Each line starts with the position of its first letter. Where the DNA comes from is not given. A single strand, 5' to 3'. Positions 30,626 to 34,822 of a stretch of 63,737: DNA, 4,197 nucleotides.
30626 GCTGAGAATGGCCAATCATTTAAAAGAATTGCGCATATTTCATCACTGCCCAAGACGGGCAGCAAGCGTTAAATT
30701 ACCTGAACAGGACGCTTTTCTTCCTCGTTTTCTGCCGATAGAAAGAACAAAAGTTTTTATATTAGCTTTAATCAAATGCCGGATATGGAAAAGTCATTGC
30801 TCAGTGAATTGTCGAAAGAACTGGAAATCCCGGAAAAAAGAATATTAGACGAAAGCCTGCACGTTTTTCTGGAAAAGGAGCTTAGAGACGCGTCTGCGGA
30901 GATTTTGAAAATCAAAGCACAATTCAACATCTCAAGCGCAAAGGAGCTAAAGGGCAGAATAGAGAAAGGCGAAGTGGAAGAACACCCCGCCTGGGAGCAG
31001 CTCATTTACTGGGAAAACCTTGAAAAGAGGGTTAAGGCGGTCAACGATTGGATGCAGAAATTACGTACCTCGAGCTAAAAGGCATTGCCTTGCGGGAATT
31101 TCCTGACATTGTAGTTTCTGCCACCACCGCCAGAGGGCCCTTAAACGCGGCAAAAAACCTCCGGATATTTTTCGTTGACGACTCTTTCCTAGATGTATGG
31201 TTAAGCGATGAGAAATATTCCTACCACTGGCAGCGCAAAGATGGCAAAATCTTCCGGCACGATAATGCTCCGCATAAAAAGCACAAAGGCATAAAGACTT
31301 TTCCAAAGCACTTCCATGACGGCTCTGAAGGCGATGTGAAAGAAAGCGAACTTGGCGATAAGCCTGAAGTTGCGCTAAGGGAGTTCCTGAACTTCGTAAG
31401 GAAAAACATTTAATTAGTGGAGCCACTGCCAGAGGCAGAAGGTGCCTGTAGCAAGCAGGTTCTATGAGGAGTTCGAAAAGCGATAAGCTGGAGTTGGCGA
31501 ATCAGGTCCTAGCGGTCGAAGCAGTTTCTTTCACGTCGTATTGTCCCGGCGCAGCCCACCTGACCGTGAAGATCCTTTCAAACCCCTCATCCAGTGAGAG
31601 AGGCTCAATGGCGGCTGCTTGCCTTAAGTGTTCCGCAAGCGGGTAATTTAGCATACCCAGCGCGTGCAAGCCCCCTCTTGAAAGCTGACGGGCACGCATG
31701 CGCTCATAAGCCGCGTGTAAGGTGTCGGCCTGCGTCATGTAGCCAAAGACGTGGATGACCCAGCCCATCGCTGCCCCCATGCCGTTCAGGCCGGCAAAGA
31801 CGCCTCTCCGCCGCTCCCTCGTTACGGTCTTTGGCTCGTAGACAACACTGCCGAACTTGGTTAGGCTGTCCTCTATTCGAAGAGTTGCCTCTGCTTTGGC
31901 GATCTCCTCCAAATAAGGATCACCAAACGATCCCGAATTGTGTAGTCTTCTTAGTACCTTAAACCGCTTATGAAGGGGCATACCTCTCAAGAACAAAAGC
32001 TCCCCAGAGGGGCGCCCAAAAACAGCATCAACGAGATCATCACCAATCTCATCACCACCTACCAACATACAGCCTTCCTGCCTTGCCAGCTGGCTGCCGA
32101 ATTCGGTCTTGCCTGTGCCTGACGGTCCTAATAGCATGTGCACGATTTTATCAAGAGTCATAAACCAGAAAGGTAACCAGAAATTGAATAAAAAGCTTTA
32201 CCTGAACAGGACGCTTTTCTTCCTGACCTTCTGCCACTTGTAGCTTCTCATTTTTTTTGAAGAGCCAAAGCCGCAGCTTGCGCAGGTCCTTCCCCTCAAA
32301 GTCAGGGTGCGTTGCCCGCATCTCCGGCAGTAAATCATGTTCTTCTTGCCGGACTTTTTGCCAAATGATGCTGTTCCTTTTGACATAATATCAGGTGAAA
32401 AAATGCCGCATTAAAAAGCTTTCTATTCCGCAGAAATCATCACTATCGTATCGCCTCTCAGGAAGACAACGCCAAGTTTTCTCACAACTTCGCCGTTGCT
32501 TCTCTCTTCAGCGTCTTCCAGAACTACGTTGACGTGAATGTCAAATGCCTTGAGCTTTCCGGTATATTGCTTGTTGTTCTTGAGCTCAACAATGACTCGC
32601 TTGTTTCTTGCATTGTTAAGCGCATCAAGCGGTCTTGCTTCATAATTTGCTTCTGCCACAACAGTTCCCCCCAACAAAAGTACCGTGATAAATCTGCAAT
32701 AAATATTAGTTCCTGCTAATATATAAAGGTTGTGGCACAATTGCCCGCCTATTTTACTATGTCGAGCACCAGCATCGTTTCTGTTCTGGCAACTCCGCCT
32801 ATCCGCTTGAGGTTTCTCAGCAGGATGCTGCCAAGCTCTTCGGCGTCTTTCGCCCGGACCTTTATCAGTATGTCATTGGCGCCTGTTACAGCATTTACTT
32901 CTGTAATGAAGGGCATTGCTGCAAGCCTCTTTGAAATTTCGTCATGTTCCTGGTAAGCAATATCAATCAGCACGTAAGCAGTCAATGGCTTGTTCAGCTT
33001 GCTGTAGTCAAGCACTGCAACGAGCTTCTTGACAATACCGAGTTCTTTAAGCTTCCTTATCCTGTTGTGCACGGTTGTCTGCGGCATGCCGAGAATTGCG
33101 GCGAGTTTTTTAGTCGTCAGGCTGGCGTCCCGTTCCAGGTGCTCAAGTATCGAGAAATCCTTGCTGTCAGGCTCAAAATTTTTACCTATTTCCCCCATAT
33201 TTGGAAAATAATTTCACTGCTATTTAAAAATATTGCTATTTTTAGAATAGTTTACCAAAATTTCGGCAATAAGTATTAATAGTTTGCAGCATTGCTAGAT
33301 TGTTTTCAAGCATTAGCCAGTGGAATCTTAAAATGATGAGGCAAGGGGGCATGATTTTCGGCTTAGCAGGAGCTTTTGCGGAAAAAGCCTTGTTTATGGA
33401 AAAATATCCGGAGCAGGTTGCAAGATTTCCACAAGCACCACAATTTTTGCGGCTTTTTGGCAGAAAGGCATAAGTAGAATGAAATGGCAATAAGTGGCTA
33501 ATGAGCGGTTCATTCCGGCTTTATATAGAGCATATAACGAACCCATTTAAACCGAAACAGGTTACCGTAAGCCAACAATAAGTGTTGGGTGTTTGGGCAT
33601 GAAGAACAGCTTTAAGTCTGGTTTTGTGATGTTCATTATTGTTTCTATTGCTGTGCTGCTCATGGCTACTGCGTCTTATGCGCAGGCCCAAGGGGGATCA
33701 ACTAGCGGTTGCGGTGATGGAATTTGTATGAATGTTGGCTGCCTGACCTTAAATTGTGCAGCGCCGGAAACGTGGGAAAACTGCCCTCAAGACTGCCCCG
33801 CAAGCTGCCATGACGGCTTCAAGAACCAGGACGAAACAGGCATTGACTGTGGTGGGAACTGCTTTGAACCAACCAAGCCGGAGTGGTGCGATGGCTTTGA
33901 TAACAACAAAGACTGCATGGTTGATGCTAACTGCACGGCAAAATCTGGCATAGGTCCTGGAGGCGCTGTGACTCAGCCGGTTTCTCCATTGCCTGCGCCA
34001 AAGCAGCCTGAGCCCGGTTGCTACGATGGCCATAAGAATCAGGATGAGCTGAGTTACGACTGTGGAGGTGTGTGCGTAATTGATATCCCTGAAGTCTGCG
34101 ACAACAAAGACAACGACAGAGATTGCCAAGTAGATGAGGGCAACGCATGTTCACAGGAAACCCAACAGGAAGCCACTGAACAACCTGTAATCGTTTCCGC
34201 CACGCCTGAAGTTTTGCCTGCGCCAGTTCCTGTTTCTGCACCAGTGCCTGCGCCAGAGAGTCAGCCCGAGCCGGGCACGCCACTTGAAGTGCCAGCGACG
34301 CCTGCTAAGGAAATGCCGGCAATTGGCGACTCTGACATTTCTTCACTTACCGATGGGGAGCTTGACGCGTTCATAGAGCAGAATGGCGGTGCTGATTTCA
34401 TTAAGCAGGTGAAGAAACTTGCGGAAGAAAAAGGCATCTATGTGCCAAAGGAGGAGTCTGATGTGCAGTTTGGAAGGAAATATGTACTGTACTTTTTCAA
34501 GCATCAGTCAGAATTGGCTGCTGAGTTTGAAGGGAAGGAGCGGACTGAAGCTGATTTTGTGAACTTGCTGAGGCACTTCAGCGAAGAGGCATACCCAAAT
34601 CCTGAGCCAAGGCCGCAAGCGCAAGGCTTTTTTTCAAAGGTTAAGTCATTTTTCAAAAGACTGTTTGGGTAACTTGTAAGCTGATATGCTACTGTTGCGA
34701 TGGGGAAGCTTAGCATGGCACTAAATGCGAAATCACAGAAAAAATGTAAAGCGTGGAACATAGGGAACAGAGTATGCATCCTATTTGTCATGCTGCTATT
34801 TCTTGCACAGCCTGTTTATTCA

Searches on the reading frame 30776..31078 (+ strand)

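Call 62: search_protein_families(library=pfam, proteins=[window:30776-31078:+], max_evalue=0.001)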
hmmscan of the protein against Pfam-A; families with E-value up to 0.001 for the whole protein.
window:30776-31078:+ (100 aa): 1 family
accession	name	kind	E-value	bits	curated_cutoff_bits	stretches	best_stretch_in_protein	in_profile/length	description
PF24033.1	DUF7342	-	2.3e-05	24.8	31.6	1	32-94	82-146/150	Family of unknown function (DUF7342)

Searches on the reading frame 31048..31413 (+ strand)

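Call 62: search_protein_families(library=pfam, proteins=[window:31048-31413:+], max_evalue=0.001)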
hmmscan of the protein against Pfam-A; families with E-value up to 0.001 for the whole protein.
window:31048-31413:+ (121 aa): 1 family
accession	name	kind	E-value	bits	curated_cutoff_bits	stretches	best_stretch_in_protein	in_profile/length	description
PF20126.4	TumE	-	3.5e-19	69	23.4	1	40-120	1-79/81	Toxin TumE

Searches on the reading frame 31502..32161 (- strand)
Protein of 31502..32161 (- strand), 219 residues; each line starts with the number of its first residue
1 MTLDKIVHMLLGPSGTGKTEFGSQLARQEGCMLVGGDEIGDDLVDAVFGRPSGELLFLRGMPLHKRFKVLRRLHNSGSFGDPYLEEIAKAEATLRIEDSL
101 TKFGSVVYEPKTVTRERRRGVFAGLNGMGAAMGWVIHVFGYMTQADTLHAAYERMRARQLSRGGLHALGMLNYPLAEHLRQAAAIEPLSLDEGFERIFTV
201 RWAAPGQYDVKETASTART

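Call 62: search_protein_families(library=pfam, proteins=[window:31502-32161:-], max_evalue=0.001)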
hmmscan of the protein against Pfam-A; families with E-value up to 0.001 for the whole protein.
window:31502-32161:- (219 aa): 1 family
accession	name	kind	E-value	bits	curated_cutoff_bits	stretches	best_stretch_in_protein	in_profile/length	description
PF13671.12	AAA_33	-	1.1e-05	26.3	27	1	7-130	1-97/143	AAA domain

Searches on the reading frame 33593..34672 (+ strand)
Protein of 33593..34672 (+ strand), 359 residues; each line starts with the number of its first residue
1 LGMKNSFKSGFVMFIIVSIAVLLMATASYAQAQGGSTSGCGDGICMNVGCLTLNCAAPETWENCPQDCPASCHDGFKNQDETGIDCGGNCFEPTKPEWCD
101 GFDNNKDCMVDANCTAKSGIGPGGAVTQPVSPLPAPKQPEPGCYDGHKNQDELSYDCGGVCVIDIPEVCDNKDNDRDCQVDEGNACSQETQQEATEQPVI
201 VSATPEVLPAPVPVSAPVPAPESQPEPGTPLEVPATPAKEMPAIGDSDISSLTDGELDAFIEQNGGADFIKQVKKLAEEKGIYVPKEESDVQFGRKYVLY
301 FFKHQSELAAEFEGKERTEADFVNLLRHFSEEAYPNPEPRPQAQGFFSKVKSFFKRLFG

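Call 5: search_protein_families(library=pfam, proteins=[window:33593-34672:+], max_evalue=1)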
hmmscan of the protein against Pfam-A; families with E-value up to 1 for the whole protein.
window:33593-34672:+ (359 aa): 0 families

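Call 6: search_protein_families(library=ncbifam, proteins=[window:33593-34672:+], max_evalue=1)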
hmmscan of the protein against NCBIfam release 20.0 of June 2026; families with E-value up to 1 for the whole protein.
window:33593-34672:+ (359 aa): 0 families
